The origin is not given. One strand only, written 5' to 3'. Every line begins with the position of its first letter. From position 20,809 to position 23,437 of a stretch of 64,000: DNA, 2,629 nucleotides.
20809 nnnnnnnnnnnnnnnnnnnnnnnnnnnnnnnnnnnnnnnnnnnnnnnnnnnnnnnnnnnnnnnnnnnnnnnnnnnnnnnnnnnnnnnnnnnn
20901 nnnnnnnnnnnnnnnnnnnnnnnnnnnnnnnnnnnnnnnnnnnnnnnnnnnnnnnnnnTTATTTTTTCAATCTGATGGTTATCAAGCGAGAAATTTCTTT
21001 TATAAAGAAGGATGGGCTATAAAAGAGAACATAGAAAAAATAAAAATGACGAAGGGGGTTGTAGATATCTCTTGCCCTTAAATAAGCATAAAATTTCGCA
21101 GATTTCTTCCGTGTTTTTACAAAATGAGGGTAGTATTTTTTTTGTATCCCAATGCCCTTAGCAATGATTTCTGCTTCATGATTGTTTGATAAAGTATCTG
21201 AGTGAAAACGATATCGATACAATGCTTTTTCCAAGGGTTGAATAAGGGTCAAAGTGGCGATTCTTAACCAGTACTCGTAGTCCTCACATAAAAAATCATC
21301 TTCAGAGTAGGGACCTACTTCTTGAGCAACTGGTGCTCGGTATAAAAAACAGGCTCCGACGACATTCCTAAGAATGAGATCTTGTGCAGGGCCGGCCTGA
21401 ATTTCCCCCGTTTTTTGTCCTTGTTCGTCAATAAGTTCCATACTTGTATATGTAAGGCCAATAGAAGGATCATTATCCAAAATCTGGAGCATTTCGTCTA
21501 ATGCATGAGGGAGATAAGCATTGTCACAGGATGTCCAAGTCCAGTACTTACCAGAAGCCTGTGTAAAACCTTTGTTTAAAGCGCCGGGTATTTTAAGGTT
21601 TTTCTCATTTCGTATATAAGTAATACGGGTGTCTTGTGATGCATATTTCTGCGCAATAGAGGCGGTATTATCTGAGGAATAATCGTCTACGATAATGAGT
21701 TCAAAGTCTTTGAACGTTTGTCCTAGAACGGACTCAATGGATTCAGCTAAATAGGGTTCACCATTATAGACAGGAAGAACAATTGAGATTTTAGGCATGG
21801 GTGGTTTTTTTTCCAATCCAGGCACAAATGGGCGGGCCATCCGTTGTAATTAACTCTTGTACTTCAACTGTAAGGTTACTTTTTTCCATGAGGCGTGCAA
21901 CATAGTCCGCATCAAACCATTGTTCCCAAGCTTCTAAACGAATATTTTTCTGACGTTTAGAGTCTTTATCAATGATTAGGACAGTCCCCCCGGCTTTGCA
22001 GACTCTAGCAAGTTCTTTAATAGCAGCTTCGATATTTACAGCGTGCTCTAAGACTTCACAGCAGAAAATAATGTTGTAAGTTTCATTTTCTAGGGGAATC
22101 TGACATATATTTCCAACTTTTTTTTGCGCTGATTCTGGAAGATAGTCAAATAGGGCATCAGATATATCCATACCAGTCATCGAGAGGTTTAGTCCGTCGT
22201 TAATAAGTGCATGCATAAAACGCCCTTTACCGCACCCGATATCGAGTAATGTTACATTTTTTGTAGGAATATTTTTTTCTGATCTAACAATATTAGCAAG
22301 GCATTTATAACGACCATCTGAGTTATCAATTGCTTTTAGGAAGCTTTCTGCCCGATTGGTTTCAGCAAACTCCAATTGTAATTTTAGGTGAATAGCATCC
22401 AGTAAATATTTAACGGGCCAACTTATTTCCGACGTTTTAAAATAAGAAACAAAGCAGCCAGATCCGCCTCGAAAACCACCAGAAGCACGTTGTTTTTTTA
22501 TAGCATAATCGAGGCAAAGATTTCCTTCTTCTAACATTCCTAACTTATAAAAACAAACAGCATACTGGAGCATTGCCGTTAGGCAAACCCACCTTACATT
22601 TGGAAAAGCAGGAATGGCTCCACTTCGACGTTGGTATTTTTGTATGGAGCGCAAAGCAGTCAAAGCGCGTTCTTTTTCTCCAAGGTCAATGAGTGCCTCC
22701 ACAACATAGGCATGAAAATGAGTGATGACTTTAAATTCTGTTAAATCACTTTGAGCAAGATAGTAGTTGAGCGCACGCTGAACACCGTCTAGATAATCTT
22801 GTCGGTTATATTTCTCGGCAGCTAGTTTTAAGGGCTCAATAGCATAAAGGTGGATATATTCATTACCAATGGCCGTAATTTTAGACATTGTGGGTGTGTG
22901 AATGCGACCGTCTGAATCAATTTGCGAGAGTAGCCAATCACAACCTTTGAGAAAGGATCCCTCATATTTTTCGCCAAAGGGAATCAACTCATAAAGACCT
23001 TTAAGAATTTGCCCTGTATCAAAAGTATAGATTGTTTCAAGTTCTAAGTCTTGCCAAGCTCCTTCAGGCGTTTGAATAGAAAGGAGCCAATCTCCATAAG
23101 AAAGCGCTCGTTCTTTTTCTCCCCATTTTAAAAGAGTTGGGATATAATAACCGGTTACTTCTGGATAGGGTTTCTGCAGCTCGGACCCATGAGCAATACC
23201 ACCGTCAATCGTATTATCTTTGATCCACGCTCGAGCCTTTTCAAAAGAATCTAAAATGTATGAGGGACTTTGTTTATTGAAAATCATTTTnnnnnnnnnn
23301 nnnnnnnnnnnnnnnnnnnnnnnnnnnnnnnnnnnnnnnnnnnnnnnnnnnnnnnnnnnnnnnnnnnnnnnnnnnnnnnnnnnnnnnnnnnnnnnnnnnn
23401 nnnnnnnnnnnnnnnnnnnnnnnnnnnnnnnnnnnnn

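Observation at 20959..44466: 23.5-kb single-strand operon for a heavily tailored legionaminic-acid-type nonulosonic acid glycan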

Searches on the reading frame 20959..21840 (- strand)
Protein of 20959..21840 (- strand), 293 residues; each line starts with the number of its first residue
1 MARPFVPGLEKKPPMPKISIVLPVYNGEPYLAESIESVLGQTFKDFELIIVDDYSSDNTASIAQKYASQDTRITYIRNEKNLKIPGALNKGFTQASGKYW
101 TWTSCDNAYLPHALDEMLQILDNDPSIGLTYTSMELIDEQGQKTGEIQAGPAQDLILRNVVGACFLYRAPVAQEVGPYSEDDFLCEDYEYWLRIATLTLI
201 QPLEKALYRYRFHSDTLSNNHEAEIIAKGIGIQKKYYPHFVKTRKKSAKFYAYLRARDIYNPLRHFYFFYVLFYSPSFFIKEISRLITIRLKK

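Call 3: search_protein_families(library=pfam, proteins=[window:20959-21840:-])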
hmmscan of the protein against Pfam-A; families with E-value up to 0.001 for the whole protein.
window:20959-21840:- (293 aa): 3 families
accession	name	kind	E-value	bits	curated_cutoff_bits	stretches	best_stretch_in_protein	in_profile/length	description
PF00535.33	Glycos_transf_2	-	2.6e-33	115.8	23.3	1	19-141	1-126/168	Glycosyl transferase family 2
PF10111.15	Glyco_tranf_2_2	-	2.3e-10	40.9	27.3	1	19-179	1-165/276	Glycosyltransferase like family 2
PF13641.12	Glyco_tranf_2_3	-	8.3e-09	36.2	27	1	16-128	1-117/230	Glycosyltransferase like family 2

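Call 7: search_protein_families(library=ncbifam, proteins=[window:20959-21840:-])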
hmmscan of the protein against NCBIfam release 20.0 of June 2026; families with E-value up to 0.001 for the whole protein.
window:20959-21840:- (293 aa): 22 families
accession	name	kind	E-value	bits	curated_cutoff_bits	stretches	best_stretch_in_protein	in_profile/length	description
NF053739.1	GlytfEpsEBac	equivalog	4.7e-31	107.8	450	1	16-214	1-206/265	glycosyltransferase EpsE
NF047683.1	TeichurnBiosyTuaG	equivalog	1.8e-27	96.6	400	1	15-221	5-214/252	teichuronic acid biosynthesis protein TuaG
NF007482.0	PRK10073.1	equivalog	2.3e-21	76.2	423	1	15-124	5-113/334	glycosyltransferase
NF050050.1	ProtGlycPglI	equivalog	1.1e-20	74.2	500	1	15-123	1-110/306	GalNAc(5)-diNAcBac-PP-undecaprenol beta-1,3-glucosyltransferase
TIGR03937.1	PgaC_IcaA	equivalog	2.1e-18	66.5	422.3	1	13-148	42-176/407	poly-beta-1,6-N-acetyl-D-glucosamine synthase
NF007453.0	PRK10018.1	equivalog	3.6e-13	49.8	382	1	16-119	6-109/280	colanic acid biosynthesis glycosyltransferase WcaA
TIGR04017.1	WcaA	equivalog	6.9e-13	48.8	495.75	1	16-118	5-107/279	colanic acid biosynthesis glycosyltransferase WcaA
TIGR03111.1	glyc2_xrt_Gpos1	hypoth_equivalog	1.1e-11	44.2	363.95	1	14-135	47-174/439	TIGR03111 family XrtG-associated glycosyltransferase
NF047588.1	GlcsyltransPgfSStrep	equivalog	1.1e-09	37.9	500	1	17-120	2-109/308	glycosyltransferase PgfS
TIGR04283.1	glyco_like_mftF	equivalog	1.7e-09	37.6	182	1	18-205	1-180/221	TIGR04283 family arsenosugar biosynthesis glycosyltransferase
TIGR03469.1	HpnB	hypoth_equivalog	2.3e-09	36.8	379.25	1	14-101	42-140/386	hopene-associated glycosyltransferase HpnB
NF041875.1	EPS_EpsD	equivalog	4.4e-09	36.2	370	1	18-120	1-103/325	exopolysaccharide biosynthesis glycosyltransferase EpsD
NF038299.1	EPS_HpsN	equivalog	7.9e-09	34.9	425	1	16-139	1-128/317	hormogonium polysaccharide biosynthesis glycosyltransferase HpsN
NF007986.1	PRK10714.1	equivalog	9.7e-09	34.7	529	1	14-100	4-94/316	undecaprenyl-phosphate 4-deoxy-4-formamido-L-arabinose transferase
NF041394.1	GtaseAglG_Halo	equivalog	1.2e-08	34.6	440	1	17-108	2-94/304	glucosyl-dolichyl phosphate glucuronosyltransferase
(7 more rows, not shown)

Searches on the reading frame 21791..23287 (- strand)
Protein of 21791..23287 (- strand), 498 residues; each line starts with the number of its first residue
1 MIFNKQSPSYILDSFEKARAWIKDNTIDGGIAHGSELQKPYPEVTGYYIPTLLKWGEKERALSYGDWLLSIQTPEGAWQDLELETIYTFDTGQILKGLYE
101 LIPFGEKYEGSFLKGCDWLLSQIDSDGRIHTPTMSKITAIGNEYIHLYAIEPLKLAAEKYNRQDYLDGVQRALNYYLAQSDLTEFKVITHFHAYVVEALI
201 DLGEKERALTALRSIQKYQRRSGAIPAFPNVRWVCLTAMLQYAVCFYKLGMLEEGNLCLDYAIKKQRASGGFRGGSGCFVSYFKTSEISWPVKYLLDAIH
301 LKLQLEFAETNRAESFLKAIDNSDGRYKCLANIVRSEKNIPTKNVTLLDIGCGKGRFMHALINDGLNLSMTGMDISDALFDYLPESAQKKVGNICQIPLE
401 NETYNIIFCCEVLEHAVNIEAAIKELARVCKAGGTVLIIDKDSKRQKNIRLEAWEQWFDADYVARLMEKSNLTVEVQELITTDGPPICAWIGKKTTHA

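Call 3: search_protein_families(library=pfam, proteins=[window:21791-23287:-])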
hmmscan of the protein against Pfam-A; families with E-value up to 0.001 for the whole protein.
window:21791-23287:- (498 aa): 7 families
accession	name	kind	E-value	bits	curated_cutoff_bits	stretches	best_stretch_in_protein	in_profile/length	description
PF08241.18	Methyltransf_11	-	1.1e-16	61.7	21.2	1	348-438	1-95/95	Methyltransferase domain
PF13489.12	Methyltransf_23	-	4.7e-15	56.1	27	1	330-474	10-152/164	Methyltransferase domain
PF13649.12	Methyltransf_25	-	6.2e-14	52.9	27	1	348-434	2-97/97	Methyltransferase domain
PF13847.12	Methyltransf_31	-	7e-13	48.9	27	1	342-458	2-126/145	Methyltransferase domain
PF08242.18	Methyltransf_12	-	2.1e-12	48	30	1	348-435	1-97/98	Methyltransferase domain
PF05148.21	Methyltransf_8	-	3.8e-07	30.6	27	1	332-444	62-162/219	Hypothetical methyltransferase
PF01209.24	Ubie_methyltran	-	0.00026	20.9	20.1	1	343-459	47-171/233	ubiE/COQ5 methyltransferase family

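Call 7: search_protein_families(library=ncbifam, proteins=[window:21791-23287:-])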
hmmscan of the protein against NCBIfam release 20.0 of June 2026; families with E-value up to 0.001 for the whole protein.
window:21791-23287:- (498 aa): 18 families
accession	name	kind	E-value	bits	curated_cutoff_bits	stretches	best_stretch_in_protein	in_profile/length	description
NF045667.1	MTase_DVU1556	equivalog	7.6e-12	45.1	155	1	343-474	22-162/213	DVU_1556 family methyltransferase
TIGR02072.1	BioC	equivalog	8.6e-11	42.1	184.95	1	339-437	31-131/244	malonyl-ACP O-methyltransferase BioC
TIGR01983.1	UbiG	equivalog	2.1e-10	40.3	102.95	1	338-438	44-151/228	bifunctional 2-polyprenyl-6-hydroxyphenol methylase/3-demethylubiquinol 3-O-methyltransferase UbiG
TIGR01934.1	MenG_MenH_UbiE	subfamily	4.5e-09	36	158.35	1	341-447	37-150/223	ubiquinone/menaquinone biosynthesis methyltransferase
NF001244.0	PRK00216.1-5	equivalog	5.2e-09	35.7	216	1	343-458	48-171/236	bifunctional demethylmenaquinone methyltransferase/2-methoxy-6-polyprenyl-1,4-benzoquinol methylase UbiE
NF004452.0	PRK05785.1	equivalog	1.7e-08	34.2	207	1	331-452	39-159/228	hypothetical protein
NF008300.0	PRK11088.1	equivalog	9.1e-07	28.6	303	1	324-450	64-191/272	23S rRNA (guanine(745)-N(1))-methyltransferase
NF007610.0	PRK10258.1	equivalog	5.4e-06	25.9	342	1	344-438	43-138/251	malonyl-ACP O-methyltransferase BioC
NF043040.1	corrin_prot_MT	hypoth_equivalog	2.3e-05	23.9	180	1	339-441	37-150/216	corrinoid protein-associated methyltransferase CpaM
NF045882.1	PLipidMtase_Leg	equivalog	7.9e-05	22.5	390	1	325-450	28-155/207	phospholipid N-methyltransferase PmtA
NF047649.1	MTase_UXPK_star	exception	9.2e-05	21.6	460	1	346-441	80-184/283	methyltransferase/UXPK-star double selenoprotein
NF011650.0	PRK15068.1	equivalog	0.0002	20.3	209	1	342-438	121-225/324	tRNA 5-methoxyuridine(34)/uridine 5-oxyacetic acid(34) synthase CmoB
NF004851.0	PRK06202.1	equivalog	0.00024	20.6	243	1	340-447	58-171/237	hypothetical protein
NF045823.1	PthPhpthDimycoMt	equivalog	0.00025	20.3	300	1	347-476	70-199/256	phthiotriol/phenolphthiotriol dimycocerosates methyltransferase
NF001243.0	PRK00216.1-4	equivalog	0.00041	19.8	235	1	343-442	47-155/237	demethylmenaquinone methyltransferase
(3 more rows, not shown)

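Call 89: search_protein_families(library=pfam, proteins=[P0252, P0254, P0256, P0260, P0266, P0277, P0300, P0337, P0339, P0363], max_evalue=0.1)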
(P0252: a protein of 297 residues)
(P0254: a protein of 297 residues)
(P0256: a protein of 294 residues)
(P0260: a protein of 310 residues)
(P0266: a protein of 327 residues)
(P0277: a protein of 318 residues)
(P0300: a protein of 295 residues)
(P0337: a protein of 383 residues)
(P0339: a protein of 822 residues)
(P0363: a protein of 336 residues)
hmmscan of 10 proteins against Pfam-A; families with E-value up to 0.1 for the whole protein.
P0252 (297 aa): 0 families

P0254 (297 aa): 1 family
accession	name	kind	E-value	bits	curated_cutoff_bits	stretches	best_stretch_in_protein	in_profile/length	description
PF06276.17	FhuF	-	0.092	13.7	25.2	0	245-279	32-65/161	Ferric iron reductase FhuF-like transporter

P0256 (294 aa): 0 families

P0260 (310 aa): 2 families
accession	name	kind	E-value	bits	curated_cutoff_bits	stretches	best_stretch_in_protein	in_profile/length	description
PF10280.14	Med11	-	0.06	14.2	26.9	1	81-147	11-75/120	Mediator complex protein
PF11815.13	DUF3336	-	0.09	13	25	0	34-69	78-113/138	Domain of unknown function (DUF3336)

P0266 (327 aa): 0 families

P0277 (318 aa): 0 families

P0300 (295 aa): 0 families

P0337 (383 aa): 1 family
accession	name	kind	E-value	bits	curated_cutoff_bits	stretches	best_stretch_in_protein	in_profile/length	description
PF05721.19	PhyH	-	0.00034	21.4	22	1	147-331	2-202/213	Phytanoyl-CoA dioxygenase (PhyH)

P0339 (822 aa): 13 families
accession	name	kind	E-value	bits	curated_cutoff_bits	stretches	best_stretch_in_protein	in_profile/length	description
PF00685.33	Sulfotransfer_1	-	3.5e-18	66.4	22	1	591-774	2-185/255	Sulfotransferase domain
PF13469.12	Sulfotransfer_3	-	5.1e-10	40.4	27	1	662-773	110-213/216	Sulfotransferase family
PF13181.12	TPR_8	-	5.9e-09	35.8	25.7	0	407-436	4-33/34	Tetratricopeptide repeat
PF07719.23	TPR_2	-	1.7e-08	34.4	27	0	439-470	2-33/34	Tetratricopeptide repeat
PF13414.12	TPR_11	-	1.9e-07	31.1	26.8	1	383-418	7-42/42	TPR repeat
PF13428.12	TPR_14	-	4.8e-07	30.3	23.5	0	407-445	4-42/44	Tetratricopeptide repeat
PF14559.12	TPR_19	-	8.6e-06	26.4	25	1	416-470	3-57/68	Tetratricopeptide repeat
PF13424.12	TPR_12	-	2.8e-05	24.7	30.1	1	406-466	5-73/77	Tetratricopeptide repeat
PF00515.34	TPR_1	-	0.0022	18.2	27.8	0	407-436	4-33/34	Tetratricopeptide repeat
PF23914.1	TPR_CcmH_CycH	-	0.0076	16.5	42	0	387-470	67-153/158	Cytochrome c-type biogenesis protein H TPR domain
PF03567.20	Sulfotransfer_2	-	0.0085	16.7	22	1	663-733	67-133/252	Sulfotransferase family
PF13431.12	TPR_17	-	0.011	16.4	24.4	0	325-352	3-30/34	Tetratricopeptide repeat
PF09295.16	ChAPs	-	0.081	12.3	20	0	303-361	235-294/395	ChAPs (Chs5p-Arf1p-binding proteins)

P0363 (336 aa): 0 families

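Call 97: search_protein_families(library=pfam, proteins=[L079:2157-3380:-, L032:4699-6180:+], max_evalue=0.1)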
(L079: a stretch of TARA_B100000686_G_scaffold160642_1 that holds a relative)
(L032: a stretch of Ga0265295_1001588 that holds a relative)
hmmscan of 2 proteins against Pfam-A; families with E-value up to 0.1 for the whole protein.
L079:2157-3380:- (408 aa): 0 families

L032:4699-6180:+ (494 aa): 0 families

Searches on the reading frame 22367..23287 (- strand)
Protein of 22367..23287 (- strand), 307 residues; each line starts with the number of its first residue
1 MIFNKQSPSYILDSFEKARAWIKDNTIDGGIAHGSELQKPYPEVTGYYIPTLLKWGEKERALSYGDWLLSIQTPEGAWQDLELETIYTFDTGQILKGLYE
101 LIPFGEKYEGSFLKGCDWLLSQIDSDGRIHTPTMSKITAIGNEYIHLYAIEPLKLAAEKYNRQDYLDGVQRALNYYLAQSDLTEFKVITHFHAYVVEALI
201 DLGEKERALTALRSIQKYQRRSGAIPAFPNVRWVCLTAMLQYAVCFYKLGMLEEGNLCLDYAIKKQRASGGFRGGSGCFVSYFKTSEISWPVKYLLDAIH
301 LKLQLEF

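Call 58: search_protein_families(library=pfam, proteins=[window:22367-23287:-], max_evalue=5)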
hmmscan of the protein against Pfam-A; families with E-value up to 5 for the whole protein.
seq(307 aa): 1 family
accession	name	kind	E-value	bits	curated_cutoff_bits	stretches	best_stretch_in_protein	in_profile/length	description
PF13174.12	TPR_6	-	0.006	17.6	26.3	1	238-260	2-24/33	Tetratricopeptide repeat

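Call 93: search_solved_structures(query=window:22367-23287:-, max_evalue=5, show_alignments=1)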
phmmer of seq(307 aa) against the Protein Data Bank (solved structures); distinct sequences matched with E-value up to 5: 2.
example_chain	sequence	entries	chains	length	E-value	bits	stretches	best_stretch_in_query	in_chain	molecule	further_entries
7wff_b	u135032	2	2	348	0.0073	19.1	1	62-152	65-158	Photosynthetic NDH subunit of subcomplex B 2, chloroplastic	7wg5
7xkx_A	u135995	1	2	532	0.19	14.4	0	65-128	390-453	SQHop_cyclase_C domain-containing protein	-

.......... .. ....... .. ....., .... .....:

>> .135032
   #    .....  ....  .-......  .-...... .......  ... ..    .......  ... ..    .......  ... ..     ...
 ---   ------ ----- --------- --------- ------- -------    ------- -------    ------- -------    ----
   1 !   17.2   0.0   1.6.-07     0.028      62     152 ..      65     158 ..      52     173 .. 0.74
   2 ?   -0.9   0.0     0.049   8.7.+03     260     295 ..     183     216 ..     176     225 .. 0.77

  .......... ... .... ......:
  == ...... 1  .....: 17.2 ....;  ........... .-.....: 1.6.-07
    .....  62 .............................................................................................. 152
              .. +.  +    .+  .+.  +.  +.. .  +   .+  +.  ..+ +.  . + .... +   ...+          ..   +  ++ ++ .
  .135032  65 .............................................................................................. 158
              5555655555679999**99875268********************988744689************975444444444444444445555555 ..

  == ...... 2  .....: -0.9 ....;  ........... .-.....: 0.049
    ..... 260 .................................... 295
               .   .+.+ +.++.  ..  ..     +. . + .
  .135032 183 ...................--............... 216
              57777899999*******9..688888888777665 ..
